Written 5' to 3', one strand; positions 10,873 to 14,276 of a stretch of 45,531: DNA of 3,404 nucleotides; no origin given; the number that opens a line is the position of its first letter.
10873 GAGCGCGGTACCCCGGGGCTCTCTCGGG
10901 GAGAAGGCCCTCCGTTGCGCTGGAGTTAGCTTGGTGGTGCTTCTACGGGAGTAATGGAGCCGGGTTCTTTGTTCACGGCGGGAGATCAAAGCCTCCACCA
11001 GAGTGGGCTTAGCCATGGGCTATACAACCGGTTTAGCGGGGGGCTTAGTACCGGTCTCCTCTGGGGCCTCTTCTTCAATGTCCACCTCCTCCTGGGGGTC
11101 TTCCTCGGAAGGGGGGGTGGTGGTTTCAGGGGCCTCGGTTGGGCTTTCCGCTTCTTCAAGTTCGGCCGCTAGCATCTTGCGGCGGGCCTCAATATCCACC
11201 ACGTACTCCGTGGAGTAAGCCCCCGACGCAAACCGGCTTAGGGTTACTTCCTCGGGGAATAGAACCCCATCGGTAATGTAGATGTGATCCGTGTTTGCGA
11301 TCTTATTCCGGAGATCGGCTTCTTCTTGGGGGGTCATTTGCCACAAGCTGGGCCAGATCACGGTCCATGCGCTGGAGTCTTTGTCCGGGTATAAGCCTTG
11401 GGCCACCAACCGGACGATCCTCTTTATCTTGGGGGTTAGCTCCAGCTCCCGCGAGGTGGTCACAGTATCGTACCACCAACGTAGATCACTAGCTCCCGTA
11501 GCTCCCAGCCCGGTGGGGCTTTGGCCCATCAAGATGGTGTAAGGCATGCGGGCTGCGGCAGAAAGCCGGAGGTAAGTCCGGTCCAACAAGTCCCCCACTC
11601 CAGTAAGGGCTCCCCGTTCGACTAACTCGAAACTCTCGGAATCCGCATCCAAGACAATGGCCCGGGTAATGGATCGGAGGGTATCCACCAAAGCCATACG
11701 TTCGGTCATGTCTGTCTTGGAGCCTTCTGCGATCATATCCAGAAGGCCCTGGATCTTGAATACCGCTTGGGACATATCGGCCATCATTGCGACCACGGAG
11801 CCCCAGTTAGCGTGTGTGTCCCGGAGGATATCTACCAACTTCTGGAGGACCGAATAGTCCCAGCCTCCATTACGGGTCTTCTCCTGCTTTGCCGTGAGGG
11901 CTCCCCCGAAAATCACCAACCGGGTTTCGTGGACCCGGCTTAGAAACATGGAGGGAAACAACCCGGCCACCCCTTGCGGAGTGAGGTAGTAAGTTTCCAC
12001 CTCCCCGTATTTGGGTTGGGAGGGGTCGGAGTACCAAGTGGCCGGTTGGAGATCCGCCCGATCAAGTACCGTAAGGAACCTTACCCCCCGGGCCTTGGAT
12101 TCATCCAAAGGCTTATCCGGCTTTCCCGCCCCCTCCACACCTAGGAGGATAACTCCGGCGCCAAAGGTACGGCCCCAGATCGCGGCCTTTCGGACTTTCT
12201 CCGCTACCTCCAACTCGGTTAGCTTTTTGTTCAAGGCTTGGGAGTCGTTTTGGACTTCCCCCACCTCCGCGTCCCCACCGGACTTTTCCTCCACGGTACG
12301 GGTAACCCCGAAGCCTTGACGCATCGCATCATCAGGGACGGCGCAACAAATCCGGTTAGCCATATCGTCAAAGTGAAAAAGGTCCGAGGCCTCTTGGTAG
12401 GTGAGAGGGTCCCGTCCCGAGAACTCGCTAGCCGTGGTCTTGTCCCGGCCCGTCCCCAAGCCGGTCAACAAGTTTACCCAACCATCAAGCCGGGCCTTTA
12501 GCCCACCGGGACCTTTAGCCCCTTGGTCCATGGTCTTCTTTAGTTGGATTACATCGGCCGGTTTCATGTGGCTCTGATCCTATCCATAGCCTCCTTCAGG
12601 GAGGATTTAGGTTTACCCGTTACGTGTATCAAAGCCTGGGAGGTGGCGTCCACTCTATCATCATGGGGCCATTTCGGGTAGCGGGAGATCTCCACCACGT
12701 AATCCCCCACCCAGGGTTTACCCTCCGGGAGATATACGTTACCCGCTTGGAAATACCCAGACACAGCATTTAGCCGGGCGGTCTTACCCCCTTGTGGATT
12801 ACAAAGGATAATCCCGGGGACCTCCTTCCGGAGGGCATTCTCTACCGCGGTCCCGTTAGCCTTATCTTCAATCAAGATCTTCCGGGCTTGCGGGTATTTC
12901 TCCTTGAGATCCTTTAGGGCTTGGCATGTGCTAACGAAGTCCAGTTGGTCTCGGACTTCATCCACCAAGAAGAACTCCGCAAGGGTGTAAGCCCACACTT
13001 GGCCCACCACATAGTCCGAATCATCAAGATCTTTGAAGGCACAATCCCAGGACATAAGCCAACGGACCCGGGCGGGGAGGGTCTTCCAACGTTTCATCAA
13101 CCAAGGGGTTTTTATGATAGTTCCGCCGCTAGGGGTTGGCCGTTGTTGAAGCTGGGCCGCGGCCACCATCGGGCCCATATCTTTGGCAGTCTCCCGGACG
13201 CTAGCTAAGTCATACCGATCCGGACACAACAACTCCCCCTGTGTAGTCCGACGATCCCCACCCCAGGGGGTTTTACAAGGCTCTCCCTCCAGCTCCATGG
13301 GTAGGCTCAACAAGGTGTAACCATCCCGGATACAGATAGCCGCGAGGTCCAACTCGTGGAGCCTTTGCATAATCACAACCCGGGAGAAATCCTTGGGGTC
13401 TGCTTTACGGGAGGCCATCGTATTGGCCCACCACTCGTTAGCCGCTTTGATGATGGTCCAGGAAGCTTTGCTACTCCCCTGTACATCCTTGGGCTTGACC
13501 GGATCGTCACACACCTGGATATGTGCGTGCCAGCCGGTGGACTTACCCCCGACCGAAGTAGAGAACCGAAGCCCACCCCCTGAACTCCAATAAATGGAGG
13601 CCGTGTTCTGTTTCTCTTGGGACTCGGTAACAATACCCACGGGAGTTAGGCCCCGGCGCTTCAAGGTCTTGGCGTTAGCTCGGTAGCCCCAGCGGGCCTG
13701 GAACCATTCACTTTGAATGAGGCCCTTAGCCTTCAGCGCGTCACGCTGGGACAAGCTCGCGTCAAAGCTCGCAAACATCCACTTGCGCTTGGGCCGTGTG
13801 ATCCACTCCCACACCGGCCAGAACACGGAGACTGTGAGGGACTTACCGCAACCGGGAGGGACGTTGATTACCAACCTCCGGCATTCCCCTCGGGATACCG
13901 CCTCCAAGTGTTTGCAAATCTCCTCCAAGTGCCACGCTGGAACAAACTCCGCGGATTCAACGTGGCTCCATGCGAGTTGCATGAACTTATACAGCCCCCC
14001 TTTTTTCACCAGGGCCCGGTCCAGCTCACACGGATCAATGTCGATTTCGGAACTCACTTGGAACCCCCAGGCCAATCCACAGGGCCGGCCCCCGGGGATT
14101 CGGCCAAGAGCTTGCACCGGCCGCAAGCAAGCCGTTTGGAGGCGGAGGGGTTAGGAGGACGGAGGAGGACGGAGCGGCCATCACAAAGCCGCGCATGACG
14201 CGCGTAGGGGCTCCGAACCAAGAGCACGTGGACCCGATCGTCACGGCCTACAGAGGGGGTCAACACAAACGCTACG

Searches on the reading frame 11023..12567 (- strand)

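Call 18: search_protein_families(library=pfam, proteins=[window:11023-12567:-], max_evalue=0.001)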
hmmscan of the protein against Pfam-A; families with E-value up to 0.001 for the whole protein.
window:11023-12567:- (515 aa): 1 family
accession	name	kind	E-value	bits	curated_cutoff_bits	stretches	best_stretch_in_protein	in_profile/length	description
PF06381.16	Phage_portal_3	-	6.9e-67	226.1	33.8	1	63-428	6-356/357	Phage portal protein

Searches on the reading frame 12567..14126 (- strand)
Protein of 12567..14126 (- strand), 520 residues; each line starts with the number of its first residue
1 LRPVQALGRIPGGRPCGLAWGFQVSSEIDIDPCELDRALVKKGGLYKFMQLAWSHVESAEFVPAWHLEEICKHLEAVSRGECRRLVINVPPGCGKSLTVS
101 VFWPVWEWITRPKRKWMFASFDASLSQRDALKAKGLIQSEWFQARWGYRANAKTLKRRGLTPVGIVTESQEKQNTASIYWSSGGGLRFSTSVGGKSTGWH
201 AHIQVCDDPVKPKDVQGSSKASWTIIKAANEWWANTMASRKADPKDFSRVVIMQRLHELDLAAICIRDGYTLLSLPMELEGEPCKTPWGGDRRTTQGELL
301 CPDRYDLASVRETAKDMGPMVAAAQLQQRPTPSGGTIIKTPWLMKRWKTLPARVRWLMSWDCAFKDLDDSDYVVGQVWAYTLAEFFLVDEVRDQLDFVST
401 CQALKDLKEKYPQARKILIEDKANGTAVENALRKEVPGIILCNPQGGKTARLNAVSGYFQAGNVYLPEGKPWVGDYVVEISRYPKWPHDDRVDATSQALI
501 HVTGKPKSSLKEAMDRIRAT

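Call 18: search_protein_families(library=pfam, proteins=[window:12567-14126:-], max_evalue=0.001)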
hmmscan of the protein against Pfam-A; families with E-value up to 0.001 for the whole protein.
window:12567-14126:- (520 aa): 1 family
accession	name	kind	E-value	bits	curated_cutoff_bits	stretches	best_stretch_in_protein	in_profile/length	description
PF17289.8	Terminase_6C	-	7.8e-16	58.9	22.6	1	359-501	2-154/155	Terminase RNaseH-like domain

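Call 74: search_dna_similar(query=window:12567-14126:-, collection=phages, mode=protein, max_evalue=1e-10, max_rows=15)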
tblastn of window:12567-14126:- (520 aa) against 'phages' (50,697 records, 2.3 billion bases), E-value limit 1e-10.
Records with a match: 1701; places in all: 1721; records where one place covers at least 80% of the query: 1287.
Best place of each record, by identity: <60% 1701.
By first word of the organism name: Klebsiella 425; Escherichia 323; Microbacterium 273; Acinetobacter 51; Bacteriophage 43; Lactococcus 39; Helicobacter 39; Xanthomonas 37; Caulobacter 36; Shigella 33; and 73 more.
By host as written in the record: Klebsiella pneumoniae 184; - 151; Microbacterium foliorum NRRL B-24224 SEA 111; Microbacterium foliorum NRRL B-24224 104; Escherichia coli 89; Escherichia coli DSM 12242 43; Escherichia coli K-12 MG1655 35; Helicobacter pylori 30; and 404 more.
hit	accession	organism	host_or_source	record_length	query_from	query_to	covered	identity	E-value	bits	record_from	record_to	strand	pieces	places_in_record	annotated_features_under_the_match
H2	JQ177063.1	Aeromonas phage vB_AsaM-56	Aeromonas salmonicida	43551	44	509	90%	36.9%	9e-80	277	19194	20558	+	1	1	putative TerL large-subunit terminase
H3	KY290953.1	Aeromonas phage 51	Aeromonas salmonicida HER1108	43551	44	509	90%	36.9%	9e-80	277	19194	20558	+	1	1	terminase large subunit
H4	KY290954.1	Aeromonas phage 56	Aeromonas salmonicida HER1084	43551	44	509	90%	36.9%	9e-80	277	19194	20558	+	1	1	terminase large subunit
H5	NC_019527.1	Aeromonas phage vB_AsaM-56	Aeromonas salmonicida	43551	44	509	90%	36.9%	9e-80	277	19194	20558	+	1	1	terminase large subunit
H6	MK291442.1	Paracoccus phage vB_PkoS_Pkon1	Paracoccus kondratievae NCIMB 13773T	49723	16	503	94%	33.1%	6e-61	223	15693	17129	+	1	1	terminase large subunit | terminase small subunit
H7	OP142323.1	Staphylococcus phage Lacachita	Staphylococcus epidermidis 1457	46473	37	510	91%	32.2%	1e-61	224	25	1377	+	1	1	terminase large subunit | terminator (x3)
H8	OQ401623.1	Roseobacter phage CRP-901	Roseobacter sp. FZCC0083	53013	37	502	90%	32.6%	1e-61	224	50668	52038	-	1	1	terminase large subunit | terminase small subunit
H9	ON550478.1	Staphylococcus phage Sazerac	Staphylococcus epidermidis LM1680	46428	37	510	91%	32.0%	2e-61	224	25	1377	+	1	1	putative terminase large subunit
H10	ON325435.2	Staphylococcus phage CUB-EPI_14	Staphylococcus epidermidis SE14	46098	37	510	91%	32.0%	3e-61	224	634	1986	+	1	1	terminase large subunit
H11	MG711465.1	Faecalibacterium phage FP_Brigit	Faecalibacterium prausnitzii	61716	55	498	85%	34.1%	2e-64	233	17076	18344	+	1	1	terminase large subunit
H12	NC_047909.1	Faecalibacterium phage FP_Brigit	Faecalibacterium prausnitzii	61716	55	498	85%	34.1%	2e-64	233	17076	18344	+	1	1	terminase large subunit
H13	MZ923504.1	Microcystis phage MinS1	Microcystis aeruginosa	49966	84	506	81%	35.4%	6e-49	187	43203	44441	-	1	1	terminase large subunit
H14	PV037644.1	Bacillus phage vB_BcM_CUBc25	Bacillus cereus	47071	66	499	83%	34.5%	2e-63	230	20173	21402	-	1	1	terminase large subunit | hypothetical protein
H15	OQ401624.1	Roseobacter phage CRP-902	Roseobacter sp. FZCC0083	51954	37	502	90%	31.9%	2e-57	212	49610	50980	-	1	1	terminase large subunit | terminase small subunit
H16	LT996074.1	Bacteriophage sp.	-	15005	53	512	88%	31.5%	2e-54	204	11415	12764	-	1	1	record has no annotation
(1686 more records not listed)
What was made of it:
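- Tried and rejected: Host inference: the closest terminase is only 37% identical (Aeromonas phage 56), which is uninformative (call 74).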
